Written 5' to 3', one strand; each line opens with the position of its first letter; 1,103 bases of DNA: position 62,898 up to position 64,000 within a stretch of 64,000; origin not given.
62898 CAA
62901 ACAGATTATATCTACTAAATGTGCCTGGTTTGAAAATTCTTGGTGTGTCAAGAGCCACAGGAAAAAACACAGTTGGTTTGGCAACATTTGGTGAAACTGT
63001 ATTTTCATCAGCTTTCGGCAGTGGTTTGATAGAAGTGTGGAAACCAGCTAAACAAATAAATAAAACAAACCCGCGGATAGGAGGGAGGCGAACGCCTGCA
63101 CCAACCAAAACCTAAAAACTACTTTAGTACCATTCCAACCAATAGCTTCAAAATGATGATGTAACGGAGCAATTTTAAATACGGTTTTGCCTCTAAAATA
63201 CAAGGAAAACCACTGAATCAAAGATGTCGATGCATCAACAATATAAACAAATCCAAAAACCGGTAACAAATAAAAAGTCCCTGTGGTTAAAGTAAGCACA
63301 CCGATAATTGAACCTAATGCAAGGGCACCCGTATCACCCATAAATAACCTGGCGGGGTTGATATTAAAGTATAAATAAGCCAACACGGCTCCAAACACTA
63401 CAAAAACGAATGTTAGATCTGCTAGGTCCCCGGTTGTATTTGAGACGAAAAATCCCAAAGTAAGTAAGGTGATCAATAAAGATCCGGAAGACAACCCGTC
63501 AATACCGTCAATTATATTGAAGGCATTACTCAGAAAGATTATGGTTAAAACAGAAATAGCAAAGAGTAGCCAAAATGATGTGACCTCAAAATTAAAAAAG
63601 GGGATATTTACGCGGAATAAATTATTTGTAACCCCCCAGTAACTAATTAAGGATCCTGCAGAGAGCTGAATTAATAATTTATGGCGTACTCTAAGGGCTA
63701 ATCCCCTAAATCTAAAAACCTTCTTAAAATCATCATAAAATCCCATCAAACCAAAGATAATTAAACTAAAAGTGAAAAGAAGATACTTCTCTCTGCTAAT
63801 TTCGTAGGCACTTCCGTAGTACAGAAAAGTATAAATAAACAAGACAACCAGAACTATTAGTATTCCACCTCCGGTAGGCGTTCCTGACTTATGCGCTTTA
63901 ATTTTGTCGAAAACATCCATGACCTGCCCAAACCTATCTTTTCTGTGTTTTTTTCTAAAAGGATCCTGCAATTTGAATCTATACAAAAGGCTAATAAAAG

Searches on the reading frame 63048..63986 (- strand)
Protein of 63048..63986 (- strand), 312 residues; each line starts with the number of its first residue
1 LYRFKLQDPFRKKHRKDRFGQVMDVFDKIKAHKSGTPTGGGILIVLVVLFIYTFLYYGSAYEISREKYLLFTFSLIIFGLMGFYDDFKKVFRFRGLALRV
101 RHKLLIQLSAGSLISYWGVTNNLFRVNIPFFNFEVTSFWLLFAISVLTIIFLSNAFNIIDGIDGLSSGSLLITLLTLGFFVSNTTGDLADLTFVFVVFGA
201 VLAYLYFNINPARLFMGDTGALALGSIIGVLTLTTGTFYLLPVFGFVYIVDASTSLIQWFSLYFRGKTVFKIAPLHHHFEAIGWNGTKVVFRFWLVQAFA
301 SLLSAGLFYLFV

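Call 12: search_protein_families(library=pfam, proteins=[window:63048-63986:-], max_evalue=0.01)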
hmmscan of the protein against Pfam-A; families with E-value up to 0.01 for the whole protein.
window:63048-63986:- (312 aa): 1 family
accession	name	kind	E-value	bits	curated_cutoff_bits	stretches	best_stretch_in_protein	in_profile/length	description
PF00953.26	Glycos_transf_4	-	9.1e-32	110.7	27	1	69-234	2-158/160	Glycosyl transferase family 4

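Call 15: search_protein_families(library=ncbifam, proteins=[window:63048-63986:-], max_evalue=0.01)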
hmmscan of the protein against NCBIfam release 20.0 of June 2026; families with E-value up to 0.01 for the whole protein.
window:63048-63986:- (312 aa): 3 families
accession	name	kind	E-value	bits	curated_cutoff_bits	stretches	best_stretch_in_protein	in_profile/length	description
TIGR00445.1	mraY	equivalog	5.4e-52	177.2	192.05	1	14-304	12-314/321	phospho-N-acetylmuramoyl-pentapeptide-transferase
NF053644.1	MraY_archaea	equivalog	6.2e-25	88.2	450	2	102-302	152-337/340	pseudomurein biosynthesis MraY family phospho-N-acetylmuramoyl-pentapeptide-transferase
TIGR02380.1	ECA_wecA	exception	6.1e-14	51.9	326.05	1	28-236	30-231/346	UDP-N-acetylglucosamine--undecaprenyl-phosphate N-acetylglucosaminephosphotransferase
